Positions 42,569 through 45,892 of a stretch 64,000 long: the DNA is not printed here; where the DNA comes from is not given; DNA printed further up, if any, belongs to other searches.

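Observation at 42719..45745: Single 1008-aa polypeptide containing two complete PilB/GspE-type secretion ATPases in tandem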

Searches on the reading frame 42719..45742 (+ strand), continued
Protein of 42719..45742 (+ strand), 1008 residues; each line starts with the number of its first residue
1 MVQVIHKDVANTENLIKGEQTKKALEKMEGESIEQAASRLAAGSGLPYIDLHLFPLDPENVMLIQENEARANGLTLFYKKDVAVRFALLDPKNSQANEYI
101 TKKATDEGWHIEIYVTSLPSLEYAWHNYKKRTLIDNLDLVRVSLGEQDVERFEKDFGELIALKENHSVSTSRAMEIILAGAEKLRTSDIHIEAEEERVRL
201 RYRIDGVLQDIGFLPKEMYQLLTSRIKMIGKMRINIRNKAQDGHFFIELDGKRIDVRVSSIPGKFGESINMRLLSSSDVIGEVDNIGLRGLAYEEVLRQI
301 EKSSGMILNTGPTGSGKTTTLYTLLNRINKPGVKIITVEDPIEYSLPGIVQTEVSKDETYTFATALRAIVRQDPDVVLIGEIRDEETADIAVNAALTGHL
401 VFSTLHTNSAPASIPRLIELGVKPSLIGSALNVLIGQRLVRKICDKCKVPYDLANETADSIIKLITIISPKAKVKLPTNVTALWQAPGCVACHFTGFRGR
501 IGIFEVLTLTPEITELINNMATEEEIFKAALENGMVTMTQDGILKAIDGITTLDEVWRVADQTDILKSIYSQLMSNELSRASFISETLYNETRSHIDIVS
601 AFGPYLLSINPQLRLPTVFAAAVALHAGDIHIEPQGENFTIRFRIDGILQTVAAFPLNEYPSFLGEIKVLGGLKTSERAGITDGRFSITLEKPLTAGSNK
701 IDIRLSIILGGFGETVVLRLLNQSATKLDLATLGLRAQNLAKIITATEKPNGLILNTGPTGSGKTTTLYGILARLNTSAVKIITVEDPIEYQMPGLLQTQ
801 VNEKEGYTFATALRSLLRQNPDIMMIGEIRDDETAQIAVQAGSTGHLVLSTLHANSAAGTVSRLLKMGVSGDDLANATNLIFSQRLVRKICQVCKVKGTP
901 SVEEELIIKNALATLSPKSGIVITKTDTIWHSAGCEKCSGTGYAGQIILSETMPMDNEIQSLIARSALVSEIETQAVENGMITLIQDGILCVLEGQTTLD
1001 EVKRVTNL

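Call 73: find_encoding_contigs(protein=P0141, flank=10000, max_places=1)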
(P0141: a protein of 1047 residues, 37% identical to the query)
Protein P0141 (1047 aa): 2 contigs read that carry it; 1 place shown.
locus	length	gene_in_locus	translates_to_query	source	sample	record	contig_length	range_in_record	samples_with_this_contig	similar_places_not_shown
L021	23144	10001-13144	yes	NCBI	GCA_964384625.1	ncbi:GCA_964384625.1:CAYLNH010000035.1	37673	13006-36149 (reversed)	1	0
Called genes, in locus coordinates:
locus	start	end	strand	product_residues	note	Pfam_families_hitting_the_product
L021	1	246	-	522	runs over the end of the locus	PF00884:Sulfatase, PF01663:Phosphodiest (faint), PF16347:SGSH_C (weak)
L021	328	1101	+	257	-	PF03629:SASA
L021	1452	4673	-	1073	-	PF06452:CBM9_1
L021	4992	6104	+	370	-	PF01168:Ala_racemase_N, PF00842:Ala_racemase_C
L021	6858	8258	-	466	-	PF00884:Sulfatase, PF01663:Phosphodiest (faint), PF02995:DUF229 (faint), PF16347:SGSH_C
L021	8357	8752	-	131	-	-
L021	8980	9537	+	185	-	PF07638:Sigma70_ECF, PF04542:Sigma70_r2, PF08281:Sigma70_r4_2, PF04545:Sigma70_r4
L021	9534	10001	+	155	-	PF13490:zf-HC2 (weak), PF12728:HTH_17 (weak)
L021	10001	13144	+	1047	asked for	PF00482:T2SSF (weak), PF13191:AAA_16 (faint), PF00482:T2SSF, PF00437:T2SSE, PF13401:AAA_22 (faint), PF20720:nSTAND3 (faint), PF25199:nSTAND_NTPase5 (faint), PF00437:T2SSE, +1 more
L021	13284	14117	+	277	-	-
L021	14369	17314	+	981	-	-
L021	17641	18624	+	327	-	PF20030:bpMoxR, PF07726:AAA_3, PF07728:AAA_5, PF17863:AAA_lid_2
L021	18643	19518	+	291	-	PF01882:DUF58, PF13519:VWA_2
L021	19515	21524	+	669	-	PF07584:BatA (weak), PF13519:VWA_2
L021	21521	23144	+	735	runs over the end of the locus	-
